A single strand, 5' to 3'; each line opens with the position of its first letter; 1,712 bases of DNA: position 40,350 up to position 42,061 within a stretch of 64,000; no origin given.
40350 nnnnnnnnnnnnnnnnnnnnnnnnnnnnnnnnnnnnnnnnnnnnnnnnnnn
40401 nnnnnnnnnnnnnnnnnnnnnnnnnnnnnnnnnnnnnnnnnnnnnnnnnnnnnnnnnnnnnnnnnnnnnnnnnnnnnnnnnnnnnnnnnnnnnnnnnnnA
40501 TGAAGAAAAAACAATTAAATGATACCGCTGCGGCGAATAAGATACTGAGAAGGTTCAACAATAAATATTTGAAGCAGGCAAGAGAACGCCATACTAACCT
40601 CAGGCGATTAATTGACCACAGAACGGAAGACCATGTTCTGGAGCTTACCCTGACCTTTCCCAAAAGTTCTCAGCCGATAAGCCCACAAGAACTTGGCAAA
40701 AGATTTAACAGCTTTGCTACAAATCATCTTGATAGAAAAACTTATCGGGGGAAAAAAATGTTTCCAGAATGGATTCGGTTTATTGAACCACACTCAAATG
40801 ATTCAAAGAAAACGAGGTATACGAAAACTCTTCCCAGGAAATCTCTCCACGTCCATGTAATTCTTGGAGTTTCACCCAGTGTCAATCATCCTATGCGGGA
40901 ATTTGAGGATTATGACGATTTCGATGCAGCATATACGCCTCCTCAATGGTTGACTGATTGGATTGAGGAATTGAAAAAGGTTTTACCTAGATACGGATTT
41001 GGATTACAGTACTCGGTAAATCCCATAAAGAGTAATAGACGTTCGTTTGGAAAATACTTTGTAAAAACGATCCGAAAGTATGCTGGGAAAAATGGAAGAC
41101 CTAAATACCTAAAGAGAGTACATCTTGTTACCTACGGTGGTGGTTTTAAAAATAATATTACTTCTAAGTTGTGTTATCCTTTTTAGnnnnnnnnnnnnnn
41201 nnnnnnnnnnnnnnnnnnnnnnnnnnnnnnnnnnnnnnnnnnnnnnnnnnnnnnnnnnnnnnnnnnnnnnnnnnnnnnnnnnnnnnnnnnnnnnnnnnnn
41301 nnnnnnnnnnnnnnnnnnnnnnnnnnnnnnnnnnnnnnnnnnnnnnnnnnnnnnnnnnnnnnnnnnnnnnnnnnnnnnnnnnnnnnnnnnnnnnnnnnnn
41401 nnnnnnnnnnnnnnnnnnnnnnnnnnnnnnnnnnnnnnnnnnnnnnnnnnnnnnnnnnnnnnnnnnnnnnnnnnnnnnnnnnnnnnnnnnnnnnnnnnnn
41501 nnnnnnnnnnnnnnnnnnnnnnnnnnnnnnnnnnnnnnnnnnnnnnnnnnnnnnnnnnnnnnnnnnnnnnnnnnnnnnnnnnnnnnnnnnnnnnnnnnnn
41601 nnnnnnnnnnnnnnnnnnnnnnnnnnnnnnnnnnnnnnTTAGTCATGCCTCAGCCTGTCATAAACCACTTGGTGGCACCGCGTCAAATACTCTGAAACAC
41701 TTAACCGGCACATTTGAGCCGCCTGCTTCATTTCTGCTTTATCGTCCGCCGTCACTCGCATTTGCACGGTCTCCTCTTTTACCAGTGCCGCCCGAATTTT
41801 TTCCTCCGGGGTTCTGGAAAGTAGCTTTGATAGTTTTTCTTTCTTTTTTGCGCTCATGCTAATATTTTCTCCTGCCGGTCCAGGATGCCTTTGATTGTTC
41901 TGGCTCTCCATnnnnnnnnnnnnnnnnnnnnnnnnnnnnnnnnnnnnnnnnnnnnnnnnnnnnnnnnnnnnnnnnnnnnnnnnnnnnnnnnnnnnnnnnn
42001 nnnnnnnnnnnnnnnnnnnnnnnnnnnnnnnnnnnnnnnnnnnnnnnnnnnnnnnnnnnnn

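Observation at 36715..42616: A 16-bp palindrome, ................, recurs five times across the tRNA-adjacent island and once more at 59225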

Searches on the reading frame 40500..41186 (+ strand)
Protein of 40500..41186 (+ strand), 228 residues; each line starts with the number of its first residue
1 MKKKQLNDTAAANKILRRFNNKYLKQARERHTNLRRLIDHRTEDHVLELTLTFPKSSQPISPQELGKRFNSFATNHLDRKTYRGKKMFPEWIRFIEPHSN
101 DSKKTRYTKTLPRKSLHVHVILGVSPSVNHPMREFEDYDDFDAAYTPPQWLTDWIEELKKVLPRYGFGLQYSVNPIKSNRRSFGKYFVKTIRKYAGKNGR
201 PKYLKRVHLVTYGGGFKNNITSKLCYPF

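Call 8: search_protein_families(library=pfam, proteins=[window:40500-41186:+], max_evalue=0.01)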
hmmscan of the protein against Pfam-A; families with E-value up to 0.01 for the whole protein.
window:40500-41186:+ (228 aa): 0 families

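Call 27: search_protein_families(library=phrogs, proteins=[window:40500-41186:+], max_evalue=0.01)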
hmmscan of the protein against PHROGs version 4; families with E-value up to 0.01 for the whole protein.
window:40500-41186:+ (228 aa): 0 families

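Call 28: search_protein_families(library=ncbifam, proteins=[window:40500-41186:+], max_evalue=0.01)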
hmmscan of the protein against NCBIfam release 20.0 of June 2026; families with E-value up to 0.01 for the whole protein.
window:40500-41186:+ (228 aa): 0 families

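Call 31: find_homologous_proteins(query=window:40500-41186:+, max_evalue=0.01)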
Query window:40500-41186:+ (228 aa): 1 proteins with E <= 0.01 among 164 candidates.
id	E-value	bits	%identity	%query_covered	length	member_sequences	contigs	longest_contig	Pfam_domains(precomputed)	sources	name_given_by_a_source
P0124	3.8e-153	526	100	100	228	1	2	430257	-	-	-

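Call 39: predict_structure(protein=window:40500-41186:+)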
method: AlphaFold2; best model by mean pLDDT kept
length: 228 residues; sequences in the alignment: 1
mean_pLDDT: 47.3   pTM: 0.38
mean pLDDT of the five models: 47.3, 42.4, 41.8, 41.7, 41.3
residues with pLDDT >= 90: 0; 70-90: 17; 50-70: 82; < 50: 129
segments of 3 or more residues with pLDDT < 50: 30-46, 54-56, 79-146, 175-181, 195-228
pLDDT, mean of each block of 10 residues (from residue 1): 65 70 59 38 47 53 57 56 38 31 31 40 38 33 45 66 68 50 55 47 39 33 25
secondary structure, 60 per line:
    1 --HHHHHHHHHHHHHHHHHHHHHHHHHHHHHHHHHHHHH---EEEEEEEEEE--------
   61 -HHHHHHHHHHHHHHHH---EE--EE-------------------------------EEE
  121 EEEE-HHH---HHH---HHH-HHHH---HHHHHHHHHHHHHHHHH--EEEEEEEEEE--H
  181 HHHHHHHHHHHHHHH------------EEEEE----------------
elements in order: H3-39 E43-52 H62-77 E118-124 H142-145 H149-165 E168-177 H180-195 E208-212

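Call 40: search_protein_representatives(protein=window:40500-41186:+)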
Query: 228 residues. Proteins with E-value up to 0.001 (for the whole library): 33; up to 1e-10: 2; up to 1e-30: 1. The best 33 are listed.
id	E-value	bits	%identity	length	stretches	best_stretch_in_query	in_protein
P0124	1.2e-153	525.7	100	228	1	1-228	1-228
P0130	1.2e-12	64.4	35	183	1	36-194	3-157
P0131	7.7e-10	55.2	35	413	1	23-219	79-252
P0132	1.9e-08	50.7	33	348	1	19-220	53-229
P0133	6.3e-08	48.9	36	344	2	14-88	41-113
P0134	1.9e-07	47.4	33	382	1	9-219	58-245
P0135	3.3e-07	46.6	36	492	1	93-218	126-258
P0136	4.8e-07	46.1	32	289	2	15-217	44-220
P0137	8.3e-07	45.3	37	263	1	33-213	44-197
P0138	1.4e-06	44.5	32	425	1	17-219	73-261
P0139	1.6e-06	44.3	35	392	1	10-217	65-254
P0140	1.6e-06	44.3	38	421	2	149-220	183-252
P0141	2.5e-06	43.7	34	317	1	14-196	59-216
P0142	2.8e-06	43.5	31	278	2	116-217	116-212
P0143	4.7e-06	42.8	31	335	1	24-219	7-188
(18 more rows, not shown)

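Call 46: find_encoding_contigs(protein=P0131, flank=8000, max_places=4)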
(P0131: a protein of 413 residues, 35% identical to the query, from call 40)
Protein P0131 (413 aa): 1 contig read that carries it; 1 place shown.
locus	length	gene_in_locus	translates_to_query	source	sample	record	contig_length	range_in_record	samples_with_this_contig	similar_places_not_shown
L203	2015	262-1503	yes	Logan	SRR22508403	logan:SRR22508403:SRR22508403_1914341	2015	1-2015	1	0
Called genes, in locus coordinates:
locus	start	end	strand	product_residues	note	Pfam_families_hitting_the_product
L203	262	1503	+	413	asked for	PF23343:REP_ORF2-G2P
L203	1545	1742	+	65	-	-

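Call 61: find_encoding_contigs(protein=P0132, flank=6000, max_places=5)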
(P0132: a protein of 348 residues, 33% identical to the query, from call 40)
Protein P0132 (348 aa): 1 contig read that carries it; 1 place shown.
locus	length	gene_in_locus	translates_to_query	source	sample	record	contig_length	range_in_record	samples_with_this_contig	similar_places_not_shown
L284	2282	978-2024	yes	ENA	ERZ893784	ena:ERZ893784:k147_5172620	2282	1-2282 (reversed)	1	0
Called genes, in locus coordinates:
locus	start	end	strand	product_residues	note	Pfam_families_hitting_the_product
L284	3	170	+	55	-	?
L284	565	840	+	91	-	-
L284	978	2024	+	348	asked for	PF23343:REP_ORF2-G2P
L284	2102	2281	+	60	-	?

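Call 62: find_encoding_contigs(protein=P0137, flank=6000, max_places=5)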
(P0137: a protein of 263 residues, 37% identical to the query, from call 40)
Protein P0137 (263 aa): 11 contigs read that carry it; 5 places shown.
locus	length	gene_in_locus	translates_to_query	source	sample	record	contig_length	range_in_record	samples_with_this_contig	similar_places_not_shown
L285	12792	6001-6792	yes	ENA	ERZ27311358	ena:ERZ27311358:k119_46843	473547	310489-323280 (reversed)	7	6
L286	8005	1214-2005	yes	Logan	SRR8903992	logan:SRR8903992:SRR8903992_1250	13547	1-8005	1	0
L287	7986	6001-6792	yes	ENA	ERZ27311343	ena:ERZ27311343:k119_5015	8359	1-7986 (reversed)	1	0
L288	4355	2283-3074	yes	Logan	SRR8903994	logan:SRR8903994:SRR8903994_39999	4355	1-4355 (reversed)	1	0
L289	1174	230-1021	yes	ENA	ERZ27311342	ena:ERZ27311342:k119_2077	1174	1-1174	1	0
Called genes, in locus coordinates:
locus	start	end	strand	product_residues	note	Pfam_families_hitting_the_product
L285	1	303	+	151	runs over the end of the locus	PF01957:NfeD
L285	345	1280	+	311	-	PF01145:Band_7, PF16200:Band_7_C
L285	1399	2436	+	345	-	PF25917:BSH_RND, PF25973:BSH_CzcB (weak), PF25944:Beta-barrel_RND (weak), PF25954:Beta-barrel_RND_2, PF25989:YknX_C (weak)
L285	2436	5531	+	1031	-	PF00873:ACR_tran, PF03176:MMPL (weak)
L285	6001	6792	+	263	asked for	PF23343:REP_ORF2-G2P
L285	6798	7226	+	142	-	-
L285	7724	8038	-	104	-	PF13560:HTH_31, PF01381:HTH_3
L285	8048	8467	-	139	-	-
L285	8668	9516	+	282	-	PF01963:TraB_PrgY_gumN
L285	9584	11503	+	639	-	PF13654:AAA_32, PF20436:LonB_AAA-LID, PF05362:Lon_C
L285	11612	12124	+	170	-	PF07977:FabA, PF22818:ApeI-like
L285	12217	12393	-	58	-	PF04957:RMF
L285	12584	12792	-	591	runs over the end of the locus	PF11949:DUF3466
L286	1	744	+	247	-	?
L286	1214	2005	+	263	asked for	PF23343:REP_ORF2-G2P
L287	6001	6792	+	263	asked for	PF23343:REP_ORF2-G2P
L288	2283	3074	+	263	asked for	PF23343:REP_ORF2-G2P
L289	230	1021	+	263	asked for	PF23343:REP_ORF2-G2P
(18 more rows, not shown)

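Call 63: find_encoding_contigs(protein=P0134, flank=6000, max_places=5)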
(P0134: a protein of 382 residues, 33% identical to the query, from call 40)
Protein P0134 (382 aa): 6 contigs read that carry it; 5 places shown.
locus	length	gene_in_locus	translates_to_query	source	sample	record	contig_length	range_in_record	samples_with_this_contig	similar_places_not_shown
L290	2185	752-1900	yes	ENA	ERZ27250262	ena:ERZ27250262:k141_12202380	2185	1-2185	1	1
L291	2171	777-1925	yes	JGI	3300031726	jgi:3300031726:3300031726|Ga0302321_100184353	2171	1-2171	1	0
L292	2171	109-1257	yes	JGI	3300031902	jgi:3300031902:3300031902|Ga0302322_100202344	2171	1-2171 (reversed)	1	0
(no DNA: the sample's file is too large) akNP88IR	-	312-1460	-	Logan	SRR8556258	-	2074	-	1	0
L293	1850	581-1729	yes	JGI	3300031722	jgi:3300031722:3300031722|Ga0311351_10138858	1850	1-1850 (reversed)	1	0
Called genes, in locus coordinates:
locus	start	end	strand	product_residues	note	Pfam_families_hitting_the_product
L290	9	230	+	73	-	-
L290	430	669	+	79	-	-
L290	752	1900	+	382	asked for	PF23343:REP_ORF2-G2P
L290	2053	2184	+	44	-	?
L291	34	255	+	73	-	-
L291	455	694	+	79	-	-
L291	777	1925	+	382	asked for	PF23343:REP_ORF2-G2P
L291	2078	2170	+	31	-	?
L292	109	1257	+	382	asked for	PF23343:REP_ORF2-G2P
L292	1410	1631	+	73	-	-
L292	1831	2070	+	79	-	-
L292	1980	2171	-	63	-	?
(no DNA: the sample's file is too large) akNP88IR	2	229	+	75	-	?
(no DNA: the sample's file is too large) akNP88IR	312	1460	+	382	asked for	PF23343:REP_ORF2-G2P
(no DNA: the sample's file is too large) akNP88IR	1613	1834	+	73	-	-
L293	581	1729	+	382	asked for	PF23343:REP_ORF2-G2P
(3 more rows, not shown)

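Call 85: find_encoding_contigs(protein=window:40500-41186:+, flank=10000, max_places=10)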
Protein window:40500-41186:+ (228 aa): 3 contigs read that carry it; 2 places shown.
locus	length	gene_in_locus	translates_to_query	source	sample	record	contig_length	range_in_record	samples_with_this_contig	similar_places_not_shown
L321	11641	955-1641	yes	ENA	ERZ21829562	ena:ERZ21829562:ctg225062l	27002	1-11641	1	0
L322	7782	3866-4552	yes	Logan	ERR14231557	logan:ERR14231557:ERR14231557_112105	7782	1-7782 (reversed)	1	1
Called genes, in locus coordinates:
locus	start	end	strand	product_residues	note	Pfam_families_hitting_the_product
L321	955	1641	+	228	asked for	-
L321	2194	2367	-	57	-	-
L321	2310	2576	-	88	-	PF07508:Recombinase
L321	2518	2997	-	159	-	PF00239:Resolvase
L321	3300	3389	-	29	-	-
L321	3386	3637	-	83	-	-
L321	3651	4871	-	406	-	-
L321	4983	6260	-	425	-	PF13701:DDE_Tnp_1_4, PF01609:DDE_Tnp_1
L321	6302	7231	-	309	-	PF13276:HTH_21, PF00665:rve, PF13683:rve_3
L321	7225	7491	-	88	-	PF01527:HTH_Tnp_1, PF13384:HTH_23 (faint)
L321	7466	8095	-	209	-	PF00589:Phage_integrase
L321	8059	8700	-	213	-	PF13495:Phage_int_SAM_4 (faint), PF02899:Phage_int_SAM_1 (weak), PF13102:Phage_int_SAM_5 (weak)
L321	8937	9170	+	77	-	-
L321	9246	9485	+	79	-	-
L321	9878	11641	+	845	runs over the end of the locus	-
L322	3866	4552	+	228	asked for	-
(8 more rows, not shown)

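Call 90: search_dna_similar(query=window:40500-41186:+, collection=plasmids, mode=protein, max_rows=10, max_evalue=0.001)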
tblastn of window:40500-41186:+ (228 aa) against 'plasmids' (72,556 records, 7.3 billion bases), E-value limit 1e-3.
Records with a match: 5; places in all: 5; records where one place covers at least 80% of the query: 5.
Best place of each record, by identity: <60% 5.
By first word of the organism name: Klebsiella 4; Salmonella 1.
By predicted mobility (MOB-suite, as given by PLSDB): non-mobilizable 5.
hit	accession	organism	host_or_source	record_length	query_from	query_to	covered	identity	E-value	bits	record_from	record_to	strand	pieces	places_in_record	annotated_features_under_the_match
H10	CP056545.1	Klebsiella oxytoca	culture,Freshwater sample from ...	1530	12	217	90%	25.8%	1e-4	49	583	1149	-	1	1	hypothetical protein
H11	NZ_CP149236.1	Salmonella enterica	Homo sapiens,single cell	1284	25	212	82%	28.1%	1e-5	53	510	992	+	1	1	phasyl DNA replicon protein arp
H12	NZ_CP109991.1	Klebsiella pneumoniae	Homo sapiens,stool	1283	25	212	82%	28.1%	2e-5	52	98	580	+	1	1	record has no annotation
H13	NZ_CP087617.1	Klebsiella pneumoniae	Homo sapiens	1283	25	212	82%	28.1%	2e-5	52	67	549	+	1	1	record has no annotation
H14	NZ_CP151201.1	Klebsiella variicola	sewage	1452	25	212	82%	27.6%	7e-5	50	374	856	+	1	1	hypothetical protein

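Call 112: search_protein_families(library=pfam, proteins=[window:40500-41186:+], max_evalue=10)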
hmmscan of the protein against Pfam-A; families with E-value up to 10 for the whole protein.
window:40500-41186:+ (228 aa): 1 family
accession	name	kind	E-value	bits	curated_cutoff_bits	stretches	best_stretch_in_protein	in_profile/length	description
PF08914.17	Myb_Rap1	-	0.095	13.6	27.1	1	78-114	19-55/59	Rap1 Myb domain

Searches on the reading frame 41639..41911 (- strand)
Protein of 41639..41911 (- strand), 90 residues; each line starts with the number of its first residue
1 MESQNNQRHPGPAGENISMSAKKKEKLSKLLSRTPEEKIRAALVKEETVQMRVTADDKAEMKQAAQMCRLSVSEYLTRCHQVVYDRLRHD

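Call 8: search_protein_families(library=pfam, proteins=[window:41639-41911:-], max_evalue=0.01)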
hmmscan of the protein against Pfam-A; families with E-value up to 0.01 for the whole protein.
window:41639-41911:- (90 aa): 2 families
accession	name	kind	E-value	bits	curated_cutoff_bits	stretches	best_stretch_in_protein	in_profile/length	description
PF21983.2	NikA-like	-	3.9e-07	30.6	27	1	45-79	3-37/72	Mobilization protein NikA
PF08681.18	TacA1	-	0.0065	16.9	21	0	50-77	3-30/80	Antitoxin TacA 1-like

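Call 27: search_protein_families(library=phrogs, proteins=[window:41639-41911:-], max_evalue=0.01)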
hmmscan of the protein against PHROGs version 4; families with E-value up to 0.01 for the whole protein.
window:41639-41911:- (90 aa): 1 family
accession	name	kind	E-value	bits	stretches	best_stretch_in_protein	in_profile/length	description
phrog_10531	-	unknown function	0.0015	20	1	44-78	4-38/89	-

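Call 28: search_protein_families(library=ncbifam, proteins=[window:41639-41911:-], max_evalue=0.01)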
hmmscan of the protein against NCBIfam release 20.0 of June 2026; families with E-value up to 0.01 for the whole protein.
window:41639-41911:- (90 aa): 2 families
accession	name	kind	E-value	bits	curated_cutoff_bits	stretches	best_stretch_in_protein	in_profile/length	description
NF041418.1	MbpA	equivalog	2.5e-05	24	90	1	45-77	1-33/93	mobilization protein MbpA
NF041264.1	MobA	equivalog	0.00017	22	80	1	46-79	4-37/91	plasmid mobilization protein MobA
